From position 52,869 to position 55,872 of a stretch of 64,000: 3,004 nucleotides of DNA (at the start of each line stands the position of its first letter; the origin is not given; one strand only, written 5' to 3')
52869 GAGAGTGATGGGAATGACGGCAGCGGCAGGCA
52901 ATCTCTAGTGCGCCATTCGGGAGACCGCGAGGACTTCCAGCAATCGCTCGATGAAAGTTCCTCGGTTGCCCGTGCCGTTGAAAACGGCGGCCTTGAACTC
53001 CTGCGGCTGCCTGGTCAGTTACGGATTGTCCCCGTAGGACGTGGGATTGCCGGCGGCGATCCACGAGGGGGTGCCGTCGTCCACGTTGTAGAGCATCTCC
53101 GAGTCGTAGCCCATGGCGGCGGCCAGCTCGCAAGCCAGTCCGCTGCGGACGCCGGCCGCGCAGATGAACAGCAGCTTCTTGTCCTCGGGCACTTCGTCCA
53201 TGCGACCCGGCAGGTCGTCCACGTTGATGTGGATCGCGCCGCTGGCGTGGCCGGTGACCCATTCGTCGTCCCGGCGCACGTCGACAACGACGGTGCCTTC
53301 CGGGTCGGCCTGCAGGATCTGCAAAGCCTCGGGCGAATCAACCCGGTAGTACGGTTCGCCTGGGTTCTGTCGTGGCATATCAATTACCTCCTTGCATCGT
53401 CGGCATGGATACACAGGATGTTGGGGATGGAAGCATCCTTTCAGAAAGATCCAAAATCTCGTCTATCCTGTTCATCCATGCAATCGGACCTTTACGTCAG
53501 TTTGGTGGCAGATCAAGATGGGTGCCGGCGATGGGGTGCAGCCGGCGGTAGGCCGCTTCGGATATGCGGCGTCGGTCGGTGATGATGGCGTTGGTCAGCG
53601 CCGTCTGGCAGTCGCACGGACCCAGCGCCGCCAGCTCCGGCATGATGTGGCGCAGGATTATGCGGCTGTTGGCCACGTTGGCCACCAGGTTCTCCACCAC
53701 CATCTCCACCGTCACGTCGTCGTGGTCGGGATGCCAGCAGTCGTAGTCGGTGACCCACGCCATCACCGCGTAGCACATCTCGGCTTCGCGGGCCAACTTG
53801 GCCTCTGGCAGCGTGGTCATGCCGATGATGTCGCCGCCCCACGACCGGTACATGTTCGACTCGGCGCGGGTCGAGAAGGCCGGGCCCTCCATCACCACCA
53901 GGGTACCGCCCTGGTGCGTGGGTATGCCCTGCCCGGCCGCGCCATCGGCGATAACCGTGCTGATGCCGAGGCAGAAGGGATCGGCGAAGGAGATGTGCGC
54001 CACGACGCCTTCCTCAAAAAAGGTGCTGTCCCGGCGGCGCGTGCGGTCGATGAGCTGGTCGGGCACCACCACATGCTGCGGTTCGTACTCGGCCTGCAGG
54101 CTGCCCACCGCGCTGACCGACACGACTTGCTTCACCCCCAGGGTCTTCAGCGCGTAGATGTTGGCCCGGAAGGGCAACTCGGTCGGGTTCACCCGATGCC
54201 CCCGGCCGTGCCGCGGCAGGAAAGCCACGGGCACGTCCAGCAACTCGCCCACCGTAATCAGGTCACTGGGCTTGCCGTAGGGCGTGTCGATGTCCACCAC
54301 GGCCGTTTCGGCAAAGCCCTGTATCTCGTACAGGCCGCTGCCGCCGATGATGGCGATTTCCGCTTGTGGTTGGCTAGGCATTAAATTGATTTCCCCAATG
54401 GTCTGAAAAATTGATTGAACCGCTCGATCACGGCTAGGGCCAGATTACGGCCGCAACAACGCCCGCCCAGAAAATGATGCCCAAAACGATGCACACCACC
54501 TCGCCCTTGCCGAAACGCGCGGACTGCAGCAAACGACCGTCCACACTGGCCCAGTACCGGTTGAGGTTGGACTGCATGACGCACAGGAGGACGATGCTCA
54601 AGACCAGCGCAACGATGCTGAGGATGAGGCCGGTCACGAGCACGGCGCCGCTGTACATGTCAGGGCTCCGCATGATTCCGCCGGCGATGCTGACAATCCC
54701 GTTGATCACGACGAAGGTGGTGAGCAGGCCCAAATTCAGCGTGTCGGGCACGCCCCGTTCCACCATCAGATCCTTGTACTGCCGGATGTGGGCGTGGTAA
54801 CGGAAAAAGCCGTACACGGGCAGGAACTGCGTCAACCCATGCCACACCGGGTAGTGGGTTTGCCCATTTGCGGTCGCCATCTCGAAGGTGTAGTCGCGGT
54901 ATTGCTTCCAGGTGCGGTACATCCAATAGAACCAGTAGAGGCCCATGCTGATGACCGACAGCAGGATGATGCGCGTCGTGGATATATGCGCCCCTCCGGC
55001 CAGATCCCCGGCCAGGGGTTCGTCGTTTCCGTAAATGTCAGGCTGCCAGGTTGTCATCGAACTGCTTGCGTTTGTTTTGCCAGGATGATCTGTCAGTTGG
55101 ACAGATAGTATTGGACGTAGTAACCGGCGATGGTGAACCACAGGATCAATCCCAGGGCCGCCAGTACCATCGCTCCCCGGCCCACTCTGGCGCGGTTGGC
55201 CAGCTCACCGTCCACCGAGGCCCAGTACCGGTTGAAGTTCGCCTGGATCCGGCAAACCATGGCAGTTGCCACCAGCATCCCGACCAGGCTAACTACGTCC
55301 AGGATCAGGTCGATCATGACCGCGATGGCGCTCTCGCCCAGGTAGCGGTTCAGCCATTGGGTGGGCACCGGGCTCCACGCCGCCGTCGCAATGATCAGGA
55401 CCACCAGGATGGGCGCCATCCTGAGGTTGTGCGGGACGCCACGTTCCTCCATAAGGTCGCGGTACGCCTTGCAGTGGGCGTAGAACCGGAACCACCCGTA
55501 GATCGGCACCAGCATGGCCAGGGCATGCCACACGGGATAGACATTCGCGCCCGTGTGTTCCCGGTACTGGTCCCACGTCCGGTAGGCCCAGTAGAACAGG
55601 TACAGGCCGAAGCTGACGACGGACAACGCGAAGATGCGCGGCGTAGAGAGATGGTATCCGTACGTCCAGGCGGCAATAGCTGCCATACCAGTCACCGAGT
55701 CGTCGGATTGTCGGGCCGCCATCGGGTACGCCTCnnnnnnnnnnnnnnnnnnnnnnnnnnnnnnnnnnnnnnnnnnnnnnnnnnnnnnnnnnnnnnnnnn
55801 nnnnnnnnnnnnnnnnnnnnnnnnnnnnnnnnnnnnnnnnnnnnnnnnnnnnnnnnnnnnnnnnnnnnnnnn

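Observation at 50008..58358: Eight co-directional SAM-cycle/MTA-salvage genes with only MtnA and MtnP of the salvage pathway plus unassigned genes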

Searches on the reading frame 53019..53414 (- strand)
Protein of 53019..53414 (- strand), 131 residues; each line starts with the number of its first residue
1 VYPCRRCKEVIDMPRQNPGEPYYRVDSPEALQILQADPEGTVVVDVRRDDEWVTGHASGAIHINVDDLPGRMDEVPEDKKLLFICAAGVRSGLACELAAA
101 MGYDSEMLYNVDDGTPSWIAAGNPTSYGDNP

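Call 3: search_protein_families(library=pfam, proteins=[window:53019-53414:-], max_evalue=0.01)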
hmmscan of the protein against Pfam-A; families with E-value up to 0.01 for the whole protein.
window:53019-53414:- (131 aa): 1 family
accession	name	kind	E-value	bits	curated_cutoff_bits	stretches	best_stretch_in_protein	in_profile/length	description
PF00581.25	Rhodanese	-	1.5e-13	51.4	22.2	1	35-120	9-101/102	Rhodanese-like domain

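Call 4: search_protein_families(library=ncbifam, proteins=[window:53019-53414:-], max_evalue=0.01)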
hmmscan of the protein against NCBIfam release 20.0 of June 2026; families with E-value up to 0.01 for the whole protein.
window:53019-53414:- (131 aa): 11 families
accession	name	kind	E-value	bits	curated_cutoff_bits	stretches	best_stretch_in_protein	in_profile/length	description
NF006444.0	PRK08762.1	equivalog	7.7e-13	47.8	449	1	32-126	21-115/387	molybdopterin-synthase adenylyltransferase MoeB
NF001195.0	PRK00162.1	equivalog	1.1e-09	38.5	102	1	24-121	6-99/108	thiosulfate sulfurtransferase GlpE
NF045694.1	seleno_TsoB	exception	6.8e-07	27.7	805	1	22-126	43-157/572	rhodanese/DsbD fusion-like selenoprotein TsoB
NF007627.0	PRK10287.1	equivalog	5.9e-06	26.5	102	1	43-105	23-87/104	thiosulfate sulfurtransferase PspE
NF005902.0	PRK07878.1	equivalog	2.2e-05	23.6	647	1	29-119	292-382/392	adenylyltransferase/sulfurtransferase MoeZ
NF045521.1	rhoda_near_glyco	subfamily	2.4e-05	24.2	145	1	35-123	26-113/144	rhodanese homology domain-containing protein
NF041203.1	rhodanese_LYCAU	equivalog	3.4e-05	23.5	115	1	37-125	33-123/126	rhodanese-related (seleno)protein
TIGR02981.1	phageshock_pspE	exception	6.5e-05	23.2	126.3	1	43-105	21-85/101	thiosulfate sulfurtransferase PspE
NF001133.1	PRK00142.1-1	equivalog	0.00027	20.6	170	1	27-104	109-191/229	oxygen-dependent tRNA uridine(34) hydroxylase TrhO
TIGR04271.1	ThiI_C_thiazole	equivalog_domain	0.0011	19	70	1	33-105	19-95/101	thiazole biosynthesis protein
NF005646.0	PRK07411.1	equivalog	0.0022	17.2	633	1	31-119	290-380/390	molybdopterin-synthase adenylyltransferase MoeB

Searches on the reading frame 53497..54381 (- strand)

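Call 3: search_protein_families(library=pfam, proteins=[window:53497-54381:-], max_evalue=0.01)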
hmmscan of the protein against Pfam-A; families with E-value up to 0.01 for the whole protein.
window:53497-54381:- (294 aa): 1 family
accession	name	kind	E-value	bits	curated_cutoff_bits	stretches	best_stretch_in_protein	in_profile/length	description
PF01048.26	PNP_UDP_1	-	4.5e-45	154.3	25.1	1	8-246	1-231/233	Phosphorylase superfamily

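Call 4: search_protein_families(library=ncbifam, proteins=[window:53497-54381:-], max_evalue=0.01)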
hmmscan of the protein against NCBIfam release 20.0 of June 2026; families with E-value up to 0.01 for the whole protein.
window:53497-54381:- (294 aa): 11 families
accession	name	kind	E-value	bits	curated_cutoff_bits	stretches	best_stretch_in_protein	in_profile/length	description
NF005657.0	PRK07432.1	equivalog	4.2e-115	383.9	453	1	6-283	3-284/291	S-methyl-5'-thioadenosine phosphorylase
NF006492.0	PRK08931.1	equivalog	5.1e-109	364.1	437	1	6-287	3-287/291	S-methyl-5'-thioadenosine phosphorylase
NF006334.0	PRK08564.1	equivalog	4.4e-97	324.4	382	1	5-266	6-266/267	S-methyl-5'-thioadenosine phosphorylase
TIGR01694.1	MTAP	equivalog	6.7e-96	320.3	274.85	1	9-247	2-238/240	S-methyl-5'-thioadenosine phosphorylase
NF005876.0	PRK07823.1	equivalog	1.4e-84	283.4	306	1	4-263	3-258/267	S-methyl-5'-thioadenosine phosphorylase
NF006599.0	PRK09136.1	equivalog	1e-62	211.6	223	1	9-247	4-244/247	S-methyl-5'-thioinosine phosphorylase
NF006054.0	PRK08202.1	equivalog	3e-20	72.9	218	1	42-243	67-267/274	purine-nucleoside phosphorylase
TIGR01697.1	PNPH-PUNA-XAPA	subfamily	1.3e-17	63.9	197.1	1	35-216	37-217/247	inosine/guanosine/xanthosine phosphorylase family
TIGR01700.1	PNPH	equivalog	2.7e-13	49.9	293.35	1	43-230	44-231/249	purine nucleoside phosphorylase I, inosine and guanosine-specific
TIGR01698.1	PUNP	equivalog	7.6e-13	48.5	302.6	1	36-213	38-211/245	purine-nucleoside phosphorylase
TIGR01699.1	XAPA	equivalog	1.8e-11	44.1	370.9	1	31-211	33-212/248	xanthosine phosphorylase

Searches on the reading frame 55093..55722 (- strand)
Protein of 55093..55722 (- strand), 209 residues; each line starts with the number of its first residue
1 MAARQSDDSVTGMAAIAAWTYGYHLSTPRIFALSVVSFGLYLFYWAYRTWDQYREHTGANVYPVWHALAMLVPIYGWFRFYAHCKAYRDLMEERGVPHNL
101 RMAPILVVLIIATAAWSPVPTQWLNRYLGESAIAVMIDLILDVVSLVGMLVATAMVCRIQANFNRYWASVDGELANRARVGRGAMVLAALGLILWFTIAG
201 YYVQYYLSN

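Call 3: search_protein_families(library=pfam, proteins=[window:55093-55722:-], max_evalue=0.01)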
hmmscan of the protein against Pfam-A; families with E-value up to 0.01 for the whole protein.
window:55093-55722:- (209 aa): 1 family
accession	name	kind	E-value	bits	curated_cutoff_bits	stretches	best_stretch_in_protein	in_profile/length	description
PF14018.11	DUF4234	-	0.0076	16.8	25.3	0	31-81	7-62/70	Domain of unknown function (DUF4234)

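Call 4: search_protein_families(library=ncbifam, proteins=[window:55093-55722:-], max_evalue=0.01)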
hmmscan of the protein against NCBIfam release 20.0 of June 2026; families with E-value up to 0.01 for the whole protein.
window:55093-55722:- (209 aa): 0 families

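Call 52: find_homologous_proteins(query=window:55093-55722:-, max_evalue=0.001)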
Query window:55093-55722:- (209 aa): 41 proteins with E <= 0.001 among 756 candidates.
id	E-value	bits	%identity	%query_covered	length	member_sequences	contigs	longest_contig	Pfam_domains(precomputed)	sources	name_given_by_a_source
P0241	1.5e-127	441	93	100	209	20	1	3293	-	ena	-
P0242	1.9e-127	441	93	100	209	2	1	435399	-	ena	-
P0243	2.9e-126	437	92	100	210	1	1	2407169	-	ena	-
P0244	5.2e-125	433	90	100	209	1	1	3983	-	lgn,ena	-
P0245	1.5e-123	428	89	100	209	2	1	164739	-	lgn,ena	-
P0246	2.2e-123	428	90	100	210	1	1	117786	-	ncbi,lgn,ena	-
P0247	8.0e-123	426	89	100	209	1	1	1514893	-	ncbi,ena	-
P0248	2.3e-122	424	89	100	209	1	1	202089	-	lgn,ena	-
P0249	3.3e-120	417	88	100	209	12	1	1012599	-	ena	-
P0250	2.0e-117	408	86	100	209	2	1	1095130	-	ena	-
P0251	2.5e-117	408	86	100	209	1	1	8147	-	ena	-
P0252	1.2e-115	402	85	100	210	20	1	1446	-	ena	-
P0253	1.7e-115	402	86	100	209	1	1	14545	-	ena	-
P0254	1.5e-114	399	84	100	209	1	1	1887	-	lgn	-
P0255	7.0e-114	397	85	100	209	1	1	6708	-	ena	-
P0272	2.0e-36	144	39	85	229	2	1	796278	-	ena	-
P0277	7.0e-28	116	39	83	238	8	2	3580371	PF13240.12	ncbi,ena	-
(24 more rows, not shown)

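Call 53: find_encoding_contigs(protein=P0277, flank=6000, max_places=2)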
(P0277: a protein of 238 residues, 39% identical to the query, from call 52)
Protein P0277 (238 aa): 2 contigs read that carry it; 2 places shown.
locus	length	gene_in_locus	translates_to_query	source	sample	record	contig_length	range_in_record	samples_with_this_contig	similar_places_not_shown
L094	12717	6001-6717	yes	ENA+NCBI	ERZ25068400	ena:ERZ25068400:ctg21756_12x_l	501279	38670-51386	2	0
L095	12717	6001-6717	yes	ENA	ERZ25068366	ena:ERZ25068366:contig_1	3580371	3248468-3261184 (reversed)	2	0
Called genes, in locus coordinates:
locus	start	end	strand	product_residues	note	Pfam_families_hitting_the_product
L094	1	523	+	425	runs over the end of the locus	PF13599:Pentapeptide_4 (weak), PF00805:Pentapeptide, PF13576:Pentapeptide_3 (faint), PF00805:Pentapeptide (weak), PF13599:Pentapeptide_4, PF00805:Pentapeptide, PF13676:TIR_2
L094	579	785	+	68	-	-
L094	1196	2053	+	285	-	PF00753:Lactamase_B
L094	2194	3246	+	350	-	PF00296:Bac_luciferase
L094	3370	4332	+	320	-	PF13191:AAA_16, PF13401:AAA_22, PF00004:AAA, PF07726:AAA_3 (faint), PF07728:AAA_5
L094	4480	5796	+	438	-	PF05762:VWA_CoxE, PF13519:VWA_2 (weak)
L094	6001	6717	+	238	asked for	PF13240:Zn_Ribbon_1 (weak)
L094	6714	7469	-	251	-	PF14378:PAP2_3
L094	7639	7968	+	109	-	-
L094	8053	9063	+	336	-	-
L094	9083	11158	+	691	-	-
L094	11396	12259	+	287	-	PF04909:Amidohydro_2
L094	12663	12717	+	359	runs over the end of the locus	PF00296:Bac_luciferase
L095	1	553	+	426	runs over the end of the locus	PF13599:Pentapeptide_4 (weak), PF00805:Pentapeptide (weak), PF13599:Pentapeptide_4, PF00805:Pentapeptide, PF13576:Pentapeptide_3 (weak), PF13676:TIR_2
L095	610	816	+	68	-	-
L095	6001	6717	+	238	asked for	PF13240:Zn_Ribbon_1 (weak)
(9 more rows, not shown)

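Call 54: find_encoding_contigs(protein=P0272, flank=6000, max_places=1)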
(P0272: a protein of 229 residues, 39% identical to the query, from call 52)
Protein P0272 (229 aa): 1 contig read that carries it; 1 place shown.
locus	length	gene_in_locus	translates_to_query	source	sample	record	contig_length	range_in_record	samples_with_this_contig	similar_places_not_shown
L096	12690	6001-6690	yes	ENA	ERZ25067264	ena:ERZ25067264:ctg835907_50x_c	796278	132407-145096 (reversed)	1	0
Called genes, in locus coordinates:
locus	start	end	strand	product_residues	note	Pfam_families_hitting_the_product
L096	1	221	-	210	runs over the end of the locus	PF00355:Rieske (weak)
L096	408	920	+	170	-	-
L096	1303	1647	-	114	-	-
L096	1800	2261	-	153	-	-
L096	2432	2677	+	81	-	-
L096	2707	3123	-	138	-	PF01555:N6_N4_Mtase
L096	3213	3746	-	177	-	-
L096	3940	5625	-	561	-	-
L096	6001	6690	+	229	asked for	-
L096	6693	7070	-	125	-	-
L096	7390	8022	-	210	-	-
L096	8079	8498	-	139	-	-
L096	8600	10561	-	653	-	PF00580:UvrD-helicase, PF13245:AAA_19, PF01443:Viral_helicase1 (faint), PF13361:UvrD_C, PF13538:UvrD_C_2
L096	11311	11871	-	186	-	-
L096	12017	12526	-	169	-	PF24738:DUF7689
